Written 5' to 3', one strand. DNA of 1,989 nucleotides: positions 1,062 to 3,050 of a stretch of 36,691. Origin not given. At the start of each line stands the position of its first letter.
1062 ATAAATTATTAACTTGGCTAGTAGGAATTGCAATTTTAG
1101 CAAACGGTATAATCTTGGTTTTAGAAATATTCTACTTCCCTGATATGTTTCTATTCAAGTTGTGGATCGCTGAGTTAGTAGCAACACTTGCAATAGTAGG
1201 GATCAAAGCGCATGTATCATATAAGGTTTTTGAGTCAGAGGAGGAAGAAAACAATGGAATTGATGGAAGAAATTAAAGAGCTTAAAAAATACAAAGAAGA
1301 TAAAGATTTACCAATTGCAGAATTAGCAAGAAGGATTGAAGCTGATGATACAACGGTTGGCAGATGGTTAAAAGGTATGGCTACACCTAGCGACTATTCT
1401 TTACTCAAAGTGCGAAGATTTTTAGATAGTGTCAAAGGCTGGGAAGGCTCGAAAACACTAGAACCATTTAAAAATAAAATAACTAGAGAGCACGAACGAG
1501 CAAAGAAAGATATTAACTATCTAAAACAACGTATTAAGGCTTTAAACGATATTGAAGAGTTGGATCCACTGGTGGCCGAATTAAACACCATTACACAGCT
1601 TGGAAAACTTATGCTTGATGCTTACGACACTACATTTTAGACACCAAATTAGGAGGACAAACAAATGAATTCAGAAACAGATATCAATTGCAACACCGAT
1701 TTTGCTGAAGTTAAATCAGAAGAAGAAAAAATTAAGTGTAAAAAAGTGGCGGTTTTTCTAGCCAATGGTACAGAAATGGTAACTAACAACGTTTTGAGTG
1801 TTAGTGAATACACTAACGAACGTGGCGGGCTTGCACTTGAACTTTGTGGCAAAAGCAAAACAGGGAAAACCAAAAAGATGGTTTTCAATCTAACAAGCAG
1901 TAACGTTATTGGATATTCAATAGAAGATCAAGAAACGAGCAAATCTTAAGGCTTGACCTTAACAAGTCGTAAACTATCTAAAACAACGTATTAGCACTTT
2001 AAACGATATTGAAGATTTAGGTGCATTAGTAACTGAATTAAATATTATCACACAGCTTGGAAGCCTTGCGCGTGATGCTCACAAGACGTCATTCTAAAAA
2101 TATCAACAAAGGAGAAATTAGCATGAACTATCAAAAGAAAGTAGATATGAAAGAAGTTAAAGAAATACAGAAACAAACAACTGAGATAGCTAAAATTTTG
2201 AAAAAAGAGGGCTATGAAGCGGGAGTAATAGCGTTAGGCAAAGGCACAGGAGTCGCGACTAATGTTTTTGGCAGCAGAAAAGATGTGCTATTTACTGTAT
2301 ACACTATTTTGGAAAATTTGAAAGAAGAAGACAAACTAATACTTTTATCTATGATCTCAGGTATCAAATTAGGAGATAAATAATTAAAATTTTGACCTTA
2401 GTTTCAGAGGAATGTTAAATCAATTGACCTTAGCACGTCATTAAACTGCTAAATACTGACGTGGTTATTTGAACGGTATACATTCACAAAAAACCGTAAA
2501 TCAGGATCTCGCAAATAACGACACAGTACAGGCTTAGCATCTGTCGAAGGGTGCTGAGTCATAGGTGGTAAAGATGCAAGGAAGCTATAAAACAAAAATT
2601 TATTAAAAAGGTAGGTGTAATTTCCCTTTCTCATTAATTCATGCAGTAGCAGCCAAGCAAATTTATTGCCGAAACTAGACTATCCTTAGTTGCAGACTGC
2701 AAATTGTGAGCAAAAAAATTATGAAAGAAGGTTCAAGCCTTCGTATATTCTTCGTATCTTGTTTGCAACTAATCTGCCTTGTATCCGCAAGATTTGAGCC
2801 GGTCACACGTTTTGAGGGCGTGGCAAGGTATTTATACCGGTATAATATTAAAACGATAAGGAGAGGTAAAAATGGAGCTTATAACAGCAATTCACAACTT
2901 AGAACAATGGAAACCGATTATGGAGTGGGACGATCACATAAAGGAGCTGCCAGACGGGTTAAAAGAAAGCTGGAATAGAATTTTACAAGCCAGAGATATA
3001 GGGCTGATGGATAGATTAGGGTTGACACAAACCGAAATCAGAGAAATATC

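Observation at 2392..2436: Solitary type II-A CRISPR-repeat-like unit (copy A), bracketed by 10-bp direct repeats, in an ORF-free region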

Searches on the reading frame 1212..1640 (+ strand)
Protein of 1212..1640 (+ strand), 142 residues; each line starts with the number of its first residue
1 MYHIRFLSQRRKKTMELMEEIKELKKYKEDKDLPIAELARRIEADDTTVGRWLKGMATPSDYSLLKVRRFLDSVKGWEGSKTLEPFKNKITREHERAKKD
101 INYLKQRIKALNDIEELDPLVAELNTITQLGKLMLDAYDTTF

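Call 51: search_protein_families(library=phrogs, proteins=[window:1212-1640:+], max_evalue=0.001)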
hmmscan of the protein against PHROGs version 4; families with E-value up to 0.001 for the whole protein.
window:1212-1640:+ (142 aa): 4 families
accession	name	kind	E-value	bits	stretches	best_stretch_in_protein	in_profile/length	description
phrog_3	-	transcription regulation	6.3e-07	30.5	1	11-97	80-168/430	transcriptional repressor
phrog_8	-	transcription regulation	1.4e-05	25.8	1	10-95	66-150/346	transcriptional regulator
phrog_296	-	integration and excision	0.00013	21.8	1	10-93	218-301/626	DNA transposition protein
phrog_4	-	transcription regulation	0.00044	20.3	1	12-72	127-185/400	transcriptional repressor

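Call 54: search_solved_structures(query=window:1212-1640:+, max_evalue=1)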
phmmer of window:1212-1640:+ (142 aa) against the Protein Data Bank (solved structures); distinct sequences matched with E-value up to 1: 6.
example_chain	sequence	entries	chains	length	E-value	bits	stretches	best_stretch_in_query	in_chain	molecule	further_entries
2ywj_A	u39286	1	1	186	0.061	16.6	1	92-135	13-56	Glutamine amidotransferase subunit pdxT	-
3j1o_H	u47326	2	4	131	0.13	15.5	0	92-128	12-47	Mediator of RNA polymerase II transcription subunit 11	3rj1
8zf0_A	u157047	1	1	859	0.24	14.7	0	35-73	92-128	RPW8 domain-containing protein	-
3r84_A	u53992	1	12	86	0.28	14.4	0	103-128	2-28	Mediator of RNA polymerase II transcription subunit 11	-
8j9a_A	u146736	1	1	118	0.36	14.1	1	57-122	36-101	Mediator of RNA polymerase II transcription subunit 15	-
4gwp_A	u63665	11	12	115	0.59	13.4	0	103-128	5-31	Mediator of RNA polymerase II transcription subunit 11 | MEDIATOR OF RNA POLYMERASE II TRANSCRIPTION SUBUNIT 20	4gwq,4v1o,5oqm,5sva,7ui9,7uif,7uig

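Call 78: search_protein_families(library=pfam, proteins=[window:1212-1640:+], max_evalue=0.01)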
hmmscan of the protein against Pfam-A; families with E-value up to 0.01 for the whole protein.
window:1212-1640:+ (142 aa): 1 family
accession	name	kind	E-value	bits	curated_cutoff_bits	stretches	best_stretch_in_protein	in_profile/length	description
PF01381.28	HTH_3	-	0.00034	21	23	1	24-72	1-49/55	Helix-turn-helix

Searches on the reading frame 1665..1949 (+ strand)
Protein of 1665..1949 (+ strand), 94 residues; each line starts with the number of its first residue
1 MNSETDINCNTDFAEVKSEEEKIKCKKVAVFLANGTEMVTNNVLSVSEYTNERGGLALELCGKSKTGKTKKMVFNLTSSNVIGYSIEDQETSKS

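Call 51: search_protein_families(library=phrogs, proteins=[window:1665-1949:+], max_evalue=0.001)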
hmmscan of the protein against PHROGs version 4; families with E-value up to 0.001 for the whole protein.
window:1665-1949:+ (94 aa): 0 families

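Call 53: search_solved_structures(query=window:1665-1949:+, max_evalue=1)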
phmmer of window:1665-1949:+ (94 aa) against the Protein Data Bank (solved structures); distinct sequences matched with E-value up to 1: 2.
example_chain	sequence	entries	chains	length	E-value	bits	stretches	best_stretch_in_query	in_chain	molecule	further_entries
1sg3_A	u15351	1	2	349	0.49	14.1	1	28-79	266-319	Allantoicase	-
1o59_A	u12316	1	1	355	0.5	14.1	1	28-79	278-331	Allantoicase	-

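Call 78: search_protein_families(library=pfam, proteins=[window:1665-1949:+], max_evalue=0.01)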
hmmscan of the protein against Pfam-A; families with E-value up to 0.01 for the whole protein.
window:1665-1949:+ (94 aa): 0 families

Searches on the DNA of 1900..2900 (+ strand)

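Call 8: search_dna_similar(query=window:1900-2900:+, collection=phages, mode=distant, max_rows=30)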
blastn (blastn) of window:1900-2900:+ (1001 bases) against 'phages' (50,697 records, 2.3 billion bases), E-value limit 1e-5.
No match.

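Call 85: search_rna_families(source=window, start=2300, end=2900, threshold=evalue, max_evalue=10)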
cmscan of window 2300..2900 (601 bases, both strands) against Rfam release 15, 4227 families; matches with E-value up to 10: 2.
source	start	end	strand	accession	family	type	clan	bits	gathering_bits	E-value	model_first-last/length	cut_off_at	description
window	2776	2831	+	RF03030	salivarius-1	Gene; sRNA;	-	76.8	50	3.9e-17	1-56/56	no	salivarius-1 RNA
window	2681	2721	+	RF02372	PyrC_leader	Cis-reg; leader;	-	20.2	50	1.4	1-50/50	no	PyrC leader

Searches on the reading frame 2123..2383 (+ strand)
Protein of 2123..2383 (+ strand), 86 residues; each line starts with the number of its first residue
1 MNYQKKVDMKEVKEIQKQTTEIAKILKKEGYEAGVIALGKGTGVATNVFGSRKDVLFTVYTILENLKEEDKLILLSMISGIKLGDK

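Call 51: search_protein_families(library=phrogs, proteins=[window:2123-2383:+], max_evalue=0.001)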
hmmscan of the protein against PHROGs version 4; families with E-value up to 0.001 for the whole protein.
window:2123-2383:+ (86 aa): 0 families

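Call 52: search_solved_structures(query=window:2123-2383:+, max_evalue=1)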
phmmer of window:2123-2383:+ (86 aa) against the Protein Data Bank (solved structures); distinct sequences matched with E-value up to 1: 2.
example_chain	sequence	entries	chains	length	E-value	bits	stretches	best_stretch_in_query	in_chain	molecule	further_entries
8a3k_UNK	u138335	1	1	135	0.016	18.9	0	8-42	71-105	sc-apCC-4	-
1j0a_A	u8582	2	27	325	0.12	16.1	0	7-46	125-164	1-aminocyclopropane-1-carboxylate deaminase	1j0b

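Call 56: find_encoding_contigs(protein=window:2123-2383:+, flank=4000, max_places=10)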
Protein window:2123-2383:+ (86 aa): 3 contigs read that carry it; 3 places shown.
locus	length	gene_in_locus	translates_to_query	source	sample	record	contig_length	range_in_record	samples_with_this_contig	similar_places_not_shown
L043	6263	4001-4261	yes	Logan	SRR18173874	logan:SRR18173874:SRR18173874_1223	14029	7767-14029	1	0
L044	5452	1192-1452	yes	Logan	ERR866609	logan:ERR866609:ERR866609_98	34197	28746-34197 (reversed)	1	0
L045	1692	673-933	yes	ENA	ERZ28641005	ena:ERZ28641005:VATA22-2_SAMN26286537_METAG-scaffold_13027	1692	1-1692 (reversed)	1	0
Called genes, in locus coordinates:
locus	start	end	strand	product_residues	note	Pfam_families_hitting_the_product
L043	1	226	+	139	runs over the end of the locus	PF05866:RusA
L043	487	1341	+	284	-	PF16729:DUF5067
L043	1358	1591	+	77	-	-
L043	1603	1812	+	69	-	-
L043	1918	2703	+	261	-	PF02498:Bro-N, PF03374:ANT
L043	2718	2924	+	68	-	-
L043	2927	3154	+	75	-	-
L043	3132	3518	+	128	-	-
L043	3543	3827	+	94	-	-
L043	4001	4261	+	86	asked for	-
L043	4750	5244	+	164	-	-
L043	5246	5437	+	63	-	-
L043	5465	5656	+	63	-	-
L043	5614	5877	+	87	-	-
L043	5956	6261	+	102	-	?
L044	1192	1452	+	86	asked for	-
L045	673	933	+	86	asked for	-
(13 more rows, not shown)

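Call 66: find_homologous_proteins(query=window:2123-2383:+, max_evalue=0.001)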
Query window:2123-2383:+ (86 aa): 25 proteins with E <= 0.001 among 27 candidates.
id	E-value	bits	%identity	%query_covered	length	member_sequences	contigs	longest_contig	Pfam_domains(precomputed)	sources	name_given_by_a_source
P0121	3.7e-45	169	100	100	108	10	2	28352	-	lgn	-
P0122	2.8e-44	166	98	100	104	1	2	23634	-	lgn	-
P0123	5.1e-42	159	94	100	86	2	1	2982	-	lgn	-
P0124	7.6e-42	158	93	100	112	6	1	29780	-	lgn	-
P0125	1.2e-41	157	95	98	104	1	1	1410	-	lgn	-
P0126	3.6e-41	156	92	100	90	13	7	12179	-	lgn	-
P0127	4.9e-41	155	94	98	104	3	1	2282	-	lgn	-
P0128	5.1e-41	155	92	100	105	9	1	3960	-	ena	-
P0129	2.4e-40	153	91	100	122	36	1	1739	-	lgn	-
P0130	2.8e-40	153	93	98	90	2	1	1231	-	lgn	-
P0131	2.8e-40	153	93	98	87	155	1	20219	-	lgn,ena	-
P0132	6.0e-40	152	91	99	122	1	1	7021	-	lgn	-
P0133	9.7e-40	151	95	94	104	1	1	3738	-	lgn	-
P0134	1.9e-38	147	87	100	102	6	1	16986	-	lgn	-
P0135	7.7e-38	145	89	98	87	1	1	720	-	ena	-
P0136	1.0e-27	113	67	100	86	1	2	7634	-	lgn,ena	-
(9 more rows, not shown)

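Call 67: find_encoding_contigs(protein=P0136, flank=2500, max_places=3)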
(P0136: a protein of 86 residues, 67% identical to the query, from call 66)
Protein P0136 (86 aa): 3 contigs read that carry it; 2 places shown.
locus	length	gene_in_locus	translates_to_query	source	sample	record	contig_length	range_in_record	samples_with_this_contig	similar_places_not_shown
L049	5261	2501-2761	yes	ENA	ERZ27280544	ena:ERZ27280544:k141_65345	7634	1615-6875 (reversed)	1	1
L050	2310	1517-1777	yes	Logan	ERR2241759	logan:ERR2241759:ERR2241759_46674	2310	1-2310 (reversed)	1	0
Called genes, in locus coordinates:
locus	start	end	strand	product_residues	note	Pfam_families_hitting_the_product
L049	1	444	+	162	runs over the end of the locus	PF06356:DUF1064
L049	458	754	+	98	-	-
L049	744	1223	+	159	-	-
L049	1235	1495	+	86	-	-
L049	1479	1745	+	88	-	-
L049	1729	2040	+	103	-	-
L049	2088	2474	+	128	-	PF01381:HTH_3 (weak)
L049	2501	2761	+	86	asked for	-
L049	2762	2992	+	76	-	-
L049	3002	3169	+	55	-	-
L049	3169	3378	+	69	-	-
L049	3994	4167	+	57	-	-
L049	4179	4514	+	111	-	-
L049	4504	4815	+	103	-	-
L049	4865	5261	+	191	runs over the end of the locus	-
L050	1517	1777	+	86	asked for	-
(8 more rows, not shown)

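Call 68: find_encoding_contigs(protein=P0134, flank=2500, max_places=3)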
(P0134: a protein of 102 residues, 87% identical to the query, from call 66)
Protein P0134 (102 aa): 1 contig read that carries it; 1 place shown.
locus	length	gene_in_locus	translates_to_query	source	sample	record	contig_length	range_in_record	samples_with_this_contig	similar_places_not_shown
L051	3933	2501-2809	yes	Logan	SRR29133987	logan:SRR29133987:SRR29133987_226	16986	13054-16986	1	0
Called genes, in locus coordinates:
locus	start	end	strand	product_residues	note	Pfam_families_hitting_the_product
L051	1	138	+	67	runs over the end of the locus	-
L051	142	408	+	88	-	-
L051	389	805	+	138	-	-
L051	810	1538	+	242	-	-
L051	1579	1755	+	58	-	-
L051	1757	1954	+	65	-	-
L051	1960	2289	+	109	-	-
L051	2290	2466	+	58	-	-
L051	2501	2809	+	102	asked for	-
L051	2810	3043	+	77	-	-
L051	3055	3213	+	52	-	-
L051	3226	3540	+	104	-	-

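Call 69: find_encoding_contigs(protein=P0131, flank=2500, max_places=3)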
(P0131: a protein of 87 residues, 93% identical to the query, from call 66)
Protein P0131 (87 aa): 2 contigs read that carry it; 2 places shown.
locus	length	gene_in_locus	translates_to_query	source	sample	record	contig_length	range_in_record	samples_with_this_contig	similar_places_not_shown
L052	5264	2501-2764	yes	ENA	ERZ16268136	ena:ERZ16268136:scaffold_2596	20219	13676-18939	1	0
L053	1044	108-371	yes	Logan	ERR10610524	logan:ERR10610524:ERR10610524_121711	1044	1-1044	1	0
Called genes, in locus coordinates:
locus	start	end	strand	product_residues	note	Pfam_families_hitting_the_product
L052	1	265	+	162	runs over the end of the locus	PF06356:DUF1064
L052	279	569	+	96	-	-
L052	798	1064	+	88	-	-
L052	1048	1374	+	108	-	-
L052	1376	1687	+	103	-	-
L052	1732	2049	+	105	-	-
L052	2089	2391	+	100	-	PF01381:HTH_3 (weak)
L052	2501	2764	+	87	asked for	-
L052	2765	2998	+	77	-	-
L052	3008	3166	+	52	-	-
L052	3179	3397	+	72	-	-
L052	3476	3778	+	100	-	-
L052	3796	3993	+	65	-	PF21793:DUF6877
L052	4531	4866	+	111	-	-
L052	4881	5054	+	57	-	-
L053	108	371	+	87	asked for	-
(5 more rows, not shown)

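Call 70: find_encoding_contigs(protein=P0124, flank=2500, max_places=3)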
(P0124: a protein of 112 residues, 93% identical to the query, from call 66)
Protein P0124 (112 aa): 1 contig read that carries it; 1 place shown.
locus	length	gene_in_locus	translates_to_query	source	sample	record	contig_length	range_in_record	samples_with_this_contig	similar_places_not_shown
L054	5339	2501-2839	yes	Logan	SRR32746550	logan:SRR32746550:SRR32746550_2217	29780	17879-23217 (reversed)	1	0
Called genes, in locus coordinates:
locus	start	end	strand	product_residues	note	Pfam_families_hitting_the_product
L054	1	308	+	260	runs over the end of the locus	PF00308:Bac_DnaA, PF01695:IstB_IS21 (weak)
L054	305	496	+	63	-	-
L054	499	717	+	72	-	-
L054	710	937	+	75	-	-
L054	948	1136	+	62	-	-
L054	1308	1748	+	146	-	PF05866:RusA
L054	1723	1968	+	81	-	-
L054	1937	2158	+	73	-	-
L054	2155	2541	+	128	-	-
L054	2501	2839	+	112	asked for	-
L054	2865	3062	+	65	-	-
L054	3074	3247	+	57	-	-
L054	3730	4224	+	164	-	-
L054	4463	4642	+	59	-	-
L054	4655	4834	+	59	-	-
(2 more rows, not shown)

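Call 78: search_protein_families(library=pfam, proteins=[window:2123-2383:+], max_evalue=0.01)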
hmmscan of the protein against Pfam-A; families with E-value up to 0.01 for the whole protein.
window:2123-2383:+ (86 aa): 0 families

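Call 83: predict_structure(alignment_id=A3)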
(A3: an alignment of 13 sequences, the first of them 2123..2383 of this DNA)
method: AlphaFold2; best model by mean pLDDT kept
length: 86 residues; sequences in the alignment: 13
mean_pLDDT: 61.1   pTM: 0.37
mean pLDDT of the five models: 61.1, 57.9, 57.1, 53.6, 49.5
residues with pLDDT >= 90: 0; 70-90: 19; 50-70: 51; < 50: 16
segments of 3 or more residues with pLDDT < 50: 1-6, 45-49, 83-86
pLDDT, mean of each block of 10 residues (from residue 1): 47 69 75 66 49 56 69 65 49
secondary structure, 60 per line:
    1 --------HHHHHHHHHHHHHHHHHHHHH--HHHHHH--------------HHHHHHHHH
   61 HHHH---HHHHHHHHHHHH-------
elements in order: H9-29 H32-37 H52-64 H68-79
